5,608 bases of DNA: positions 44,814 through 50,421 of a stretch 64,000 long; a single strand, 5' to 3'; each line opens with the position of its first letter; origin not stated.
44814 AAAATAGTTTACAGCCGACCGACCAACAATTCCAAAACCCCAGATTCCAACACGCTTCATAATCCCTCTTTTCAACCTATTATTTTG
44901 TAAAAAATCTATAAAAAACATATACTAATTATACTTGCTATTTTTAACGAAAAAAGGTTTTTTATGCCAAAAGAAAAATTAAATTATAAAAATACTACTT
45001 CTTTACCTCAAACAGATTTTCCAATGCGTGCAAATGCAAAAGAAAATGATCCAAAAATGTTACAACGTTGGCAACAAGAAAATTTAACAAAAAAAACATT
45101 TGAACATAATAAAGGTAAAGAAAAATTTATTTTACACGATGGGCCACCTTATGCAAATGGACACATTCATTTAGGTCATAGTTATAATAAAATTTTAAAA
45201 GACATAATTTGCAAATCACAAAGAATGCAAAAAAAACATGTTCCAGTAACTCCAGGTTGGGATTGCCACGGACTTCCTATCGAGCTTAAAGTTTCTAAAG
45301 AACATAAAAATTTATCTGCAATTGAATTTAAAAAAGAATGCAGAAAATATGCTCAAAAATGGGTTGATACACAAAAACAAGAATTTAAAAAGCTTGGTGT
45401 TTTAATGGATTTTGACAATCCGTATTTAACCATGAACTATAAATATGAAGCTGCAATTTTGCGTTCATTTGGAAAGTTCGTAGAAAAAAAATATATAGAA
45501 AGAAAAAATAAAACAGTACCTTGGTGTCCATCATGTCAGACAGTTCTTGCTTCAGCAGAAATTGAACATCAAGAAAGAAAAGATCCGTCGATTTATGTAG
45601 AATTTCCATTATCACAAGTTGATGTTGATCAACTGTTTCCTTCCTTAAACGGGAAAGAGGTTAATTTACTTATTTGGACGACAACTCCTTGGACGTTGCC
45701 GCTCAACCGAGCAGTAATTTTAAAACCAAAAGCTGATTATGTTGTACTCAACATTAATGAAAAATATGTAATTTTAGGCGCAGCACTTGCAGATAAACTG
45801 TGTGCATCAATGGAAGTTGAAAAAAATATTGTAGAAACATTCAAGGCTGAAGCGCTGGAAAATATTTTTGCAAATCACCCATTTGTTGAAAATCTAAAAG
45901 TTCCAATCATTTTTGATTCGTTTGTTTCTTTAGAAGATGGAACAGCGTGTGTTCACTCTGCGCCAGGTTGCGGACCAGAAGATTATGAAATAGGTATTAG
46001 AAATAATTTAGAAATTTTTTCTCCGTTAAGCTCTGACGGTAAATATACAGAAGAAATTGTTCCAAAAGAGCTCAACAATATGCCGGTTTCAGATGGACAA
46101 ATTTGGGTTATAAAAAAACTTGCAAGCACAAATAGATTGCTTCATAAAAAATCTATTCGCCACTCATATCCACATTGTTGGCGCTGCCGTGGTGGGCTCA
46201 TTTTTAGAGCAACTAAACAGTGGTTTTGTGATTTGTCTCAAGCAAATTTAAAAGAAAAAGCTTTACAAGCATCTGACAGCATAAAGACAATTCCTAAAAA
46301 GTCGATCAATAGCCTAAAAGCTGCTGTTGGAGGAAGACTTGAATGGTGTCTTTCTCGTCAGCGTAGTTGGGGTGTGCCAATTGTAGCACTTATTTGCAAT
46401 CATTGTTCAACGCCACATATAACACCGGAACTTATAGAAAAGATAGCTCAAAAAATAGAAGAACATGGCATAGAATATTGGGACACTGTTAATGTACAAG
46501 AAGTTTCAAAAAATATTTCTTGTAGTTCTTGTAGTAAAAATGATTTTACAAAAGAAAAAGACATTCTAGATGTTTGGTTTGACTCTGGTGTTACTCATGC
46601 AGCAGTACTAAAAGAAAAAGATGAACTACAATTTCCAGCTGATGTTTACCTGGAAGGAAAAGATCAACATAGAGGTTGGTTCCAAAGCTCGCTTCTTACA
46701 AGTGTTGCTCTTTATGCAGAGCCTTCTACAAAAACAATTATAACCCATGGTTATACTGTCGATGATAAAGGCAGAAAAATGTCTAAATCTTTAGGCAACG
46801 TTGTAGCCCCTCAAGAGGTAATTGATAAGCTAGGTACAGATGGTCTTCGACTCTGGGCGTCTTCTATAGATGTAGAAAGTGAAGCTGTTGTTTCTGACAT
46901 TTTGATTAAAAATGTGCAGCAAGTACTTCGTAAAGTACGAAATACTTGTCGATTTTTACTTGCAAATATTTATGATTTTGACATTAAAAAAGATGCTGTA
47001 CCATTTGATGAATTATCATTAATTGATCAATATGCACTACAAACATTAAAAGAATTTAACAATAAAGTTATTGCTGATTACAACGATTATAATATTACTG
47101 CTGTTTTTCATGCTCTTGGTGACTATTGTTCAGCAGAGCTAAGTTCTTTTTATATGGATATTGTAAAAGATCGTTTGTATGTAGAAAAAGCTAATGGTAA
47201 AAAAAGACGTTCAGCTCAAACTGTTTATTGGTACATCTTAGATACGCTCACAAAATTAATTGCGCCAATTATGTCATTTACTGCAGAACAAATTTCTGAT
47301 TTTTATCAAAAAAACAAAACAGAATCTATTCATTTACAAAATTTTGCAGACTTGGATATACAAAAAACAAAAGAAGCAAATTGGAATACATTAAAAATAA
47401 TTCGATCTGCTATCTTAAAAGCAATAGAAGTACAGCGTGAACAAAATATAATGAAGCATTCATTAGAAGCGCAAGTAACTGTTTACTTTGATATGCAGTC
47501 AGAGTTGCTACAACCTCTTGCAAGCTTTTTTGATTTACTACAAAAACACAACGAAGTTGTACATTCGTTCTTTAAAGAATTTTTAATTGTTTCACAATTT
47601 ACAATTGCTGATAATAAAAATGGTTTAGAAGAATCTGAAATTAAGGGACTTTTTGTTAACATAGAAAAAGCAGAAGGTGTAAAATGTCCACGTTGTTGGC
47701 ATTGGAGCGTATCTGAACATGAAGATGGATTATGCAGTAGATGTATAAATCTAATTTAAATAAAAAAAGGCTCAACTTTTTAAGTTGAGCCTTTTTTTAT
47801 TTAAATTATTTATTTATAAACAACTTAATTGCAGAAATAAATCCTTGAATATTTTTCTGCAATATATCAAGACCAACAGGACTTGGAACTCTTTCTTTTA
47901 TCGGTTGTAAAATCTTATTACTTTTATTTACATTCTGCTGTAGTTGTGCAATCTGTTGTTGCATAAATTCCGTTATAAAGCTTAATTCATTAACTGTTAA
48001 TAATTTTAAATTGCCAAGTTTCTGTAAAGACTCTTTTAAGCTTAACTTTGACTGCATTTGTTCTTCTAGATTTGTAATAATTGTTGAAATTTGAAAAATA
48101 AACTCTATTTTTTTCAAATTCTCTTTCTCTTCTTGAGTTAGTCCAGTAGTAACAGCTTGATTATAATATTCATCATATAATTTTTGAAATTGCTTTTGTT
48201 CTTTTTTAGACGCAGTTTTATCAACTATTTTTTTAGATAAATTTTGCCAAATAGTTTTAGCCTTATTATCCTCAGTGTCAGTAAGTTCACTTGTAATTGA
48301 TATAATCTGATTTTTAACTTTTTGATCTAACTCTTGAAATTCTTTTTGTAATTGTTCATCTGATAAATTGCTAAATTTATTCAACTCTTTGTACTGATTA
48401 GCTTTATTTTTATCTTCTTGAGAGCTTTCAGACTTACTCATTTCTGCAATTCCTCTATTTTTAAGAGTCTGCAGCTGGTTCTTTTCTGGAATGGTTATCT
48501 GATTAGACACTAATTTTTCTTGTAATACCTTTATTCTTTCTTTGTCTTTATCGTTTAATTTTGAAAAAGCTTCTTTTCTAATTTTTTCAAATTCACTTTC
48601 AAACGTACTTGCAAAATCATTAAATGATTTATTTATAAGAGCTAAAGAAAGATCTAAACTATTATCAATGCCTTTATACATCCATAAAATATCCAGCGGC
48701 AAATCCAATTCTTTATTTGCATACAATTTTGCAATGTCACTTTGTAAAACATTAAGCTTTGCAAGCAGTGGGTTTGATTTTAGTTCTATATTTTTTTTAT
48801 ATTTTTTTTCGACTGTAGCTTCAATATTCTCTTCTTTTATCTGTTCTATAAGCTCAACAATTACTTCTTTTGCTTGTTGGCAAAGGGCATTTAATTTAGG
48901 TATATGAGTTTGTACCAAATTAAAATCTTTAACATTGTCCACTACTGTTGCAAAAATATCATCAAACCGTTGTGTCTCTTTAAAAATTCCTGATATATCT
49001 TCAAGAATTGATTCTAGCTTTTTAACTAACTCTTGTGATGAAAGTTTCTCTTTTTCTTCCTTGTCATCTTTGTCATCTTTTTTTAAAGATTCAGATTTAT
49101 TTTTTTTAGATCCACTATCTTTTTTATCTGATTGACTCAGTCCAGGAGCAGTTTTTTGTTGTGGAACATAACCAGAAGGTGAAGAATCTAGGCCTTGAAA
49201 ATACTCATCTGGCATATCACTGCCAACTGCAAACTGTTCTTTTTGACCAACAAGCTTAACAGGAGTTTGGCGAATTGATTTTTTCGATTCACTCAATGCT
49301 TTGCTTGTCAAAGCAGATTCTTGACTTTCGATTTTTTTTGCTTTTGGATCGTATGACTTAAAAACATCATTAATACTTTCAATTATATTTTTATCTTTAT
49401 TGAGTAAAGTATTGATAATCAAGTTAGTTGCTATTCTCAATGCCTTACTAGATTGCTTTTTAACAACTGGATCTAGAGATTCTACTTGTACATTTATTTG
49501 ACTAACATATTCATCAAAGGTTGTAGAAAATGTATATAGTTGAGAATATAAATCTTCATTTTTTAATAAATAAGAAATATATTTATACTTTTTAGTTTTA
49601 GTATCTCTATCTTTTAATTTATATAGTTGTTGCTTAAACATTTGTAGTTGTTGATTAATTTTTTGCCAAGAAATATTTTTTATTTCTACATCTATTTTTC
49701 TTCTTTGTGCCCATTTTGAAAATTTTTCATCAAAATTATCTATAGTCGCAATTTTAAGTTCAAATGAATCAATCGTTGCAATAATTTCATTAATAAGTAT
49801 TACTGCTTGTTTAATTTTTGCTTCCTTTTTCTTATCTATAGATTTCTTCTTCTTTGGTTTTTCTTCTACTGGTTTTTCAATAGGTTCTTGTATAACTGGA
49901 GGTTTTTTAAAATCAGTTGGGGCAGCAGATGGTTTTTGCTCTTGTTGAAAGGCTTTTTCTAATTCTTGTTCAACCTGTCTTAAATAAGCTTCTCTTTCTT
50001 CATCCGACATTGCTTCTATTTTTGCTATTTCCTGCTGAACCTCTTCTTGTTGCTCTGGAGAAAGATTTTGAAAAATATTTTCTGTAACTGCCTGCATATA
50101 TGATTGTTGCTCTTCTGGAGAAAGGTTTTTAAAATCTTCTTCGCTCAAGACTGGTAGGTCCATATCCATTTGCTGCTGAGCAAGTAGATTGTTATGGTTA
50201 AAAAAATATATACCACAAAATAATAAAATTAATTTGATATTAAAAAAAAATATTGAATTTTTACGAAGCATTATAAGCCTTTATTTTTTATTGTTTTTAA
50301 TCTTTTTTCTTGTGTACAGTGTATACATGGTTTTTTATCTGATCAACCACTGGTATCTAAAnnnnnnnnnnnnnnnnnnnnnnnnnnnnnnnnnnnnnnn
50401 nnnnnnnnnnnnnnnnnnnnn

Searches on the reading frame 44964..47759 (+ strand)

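Call 12: search_protein_families(library=pfam, proteins=[window:44964-47759:+], max_evalue=0.00001)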
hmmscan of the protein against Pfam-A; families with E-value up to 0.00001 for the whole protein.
window:44964-47759:+ (931 aa): 3 families
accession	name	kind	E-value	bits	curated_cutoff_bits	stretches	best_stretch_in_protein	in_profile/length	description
PF00133.28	tRNA-synt_1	-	3.7e-121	405.2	22.7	1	31-639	1-409/414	tRNA synthetases class I (I, L, M and V)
PF09334.17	tRNA-synt_1g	-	6.9e-27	94.6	20.1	1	62-201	8-136/391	tRNA synthetases class I (M)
PF08264.19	Anticodon_1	-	1.8e-24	86.8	25.1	1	688-839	1-147/148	Anticodon-binding domain of tRNA ligase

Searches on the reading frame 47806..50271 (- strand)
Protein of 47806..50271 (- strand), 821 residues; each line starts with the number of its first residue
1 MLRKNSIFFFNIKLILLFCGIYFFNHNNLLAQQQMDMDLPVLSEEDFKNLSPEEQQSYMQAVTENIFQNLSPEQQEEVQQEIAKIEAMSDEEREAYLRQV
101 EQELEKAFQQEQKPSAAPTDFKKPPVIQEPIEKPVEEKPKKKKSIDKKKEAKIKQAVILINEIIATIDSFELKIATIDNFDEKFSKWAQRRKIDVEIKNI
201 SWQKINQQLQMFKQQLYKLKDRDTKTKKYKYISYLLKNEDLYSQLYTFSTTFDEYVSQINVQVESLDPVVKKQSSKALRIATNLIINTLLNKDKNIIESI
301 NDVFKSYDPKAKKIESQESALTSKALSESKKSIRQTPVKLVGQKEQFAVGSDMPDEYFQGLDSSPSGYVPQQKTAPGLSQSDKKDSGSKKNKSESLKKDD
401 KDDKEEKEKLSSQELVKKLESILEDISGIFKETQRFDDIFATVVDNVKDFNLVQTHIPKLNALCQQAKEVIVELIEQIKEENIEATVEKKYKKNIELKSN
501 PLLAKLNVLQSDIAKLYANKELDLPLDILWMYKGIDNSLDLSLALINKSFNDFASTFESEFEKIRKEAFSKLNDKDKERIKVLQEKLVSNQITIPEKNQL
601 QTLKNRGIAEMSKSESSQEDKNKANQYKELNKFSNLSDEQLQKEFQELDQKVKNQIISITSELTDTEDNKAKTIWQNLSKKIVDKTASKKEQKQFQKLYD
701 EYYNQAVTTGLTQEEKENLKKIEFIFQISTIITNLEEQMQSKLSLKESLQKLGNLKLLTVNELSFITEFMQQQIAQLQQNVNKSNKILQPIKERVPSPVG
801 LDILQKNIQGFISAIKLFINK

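Call 12: search_protein_families(library=pfam, proteins=[window:47806-50271:-], max_evalue=0.00001)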
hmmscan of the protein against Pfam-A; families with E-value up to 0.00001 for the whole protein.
window:47806-50271:- (821 aa): 0 families

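Call 51: search_protein_families(library=pfam, proteins=[window:47806-50271:-], max_evalue=0.1)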
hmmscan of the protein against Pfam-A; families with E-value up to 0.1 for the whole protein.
window:47806-50271:- (821 aa): 2 families
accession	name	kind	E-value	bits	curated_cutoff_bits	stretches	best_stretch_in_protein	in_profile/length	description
PF11304.13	DUF3106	-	0.00015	22.6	24.3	1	43-102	15-72/104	Protein of unknown function (DUF3106)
PF14842.11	FliG_N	-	0.0034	18.4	25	1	62-106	19-63/104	FliG N-terminal domain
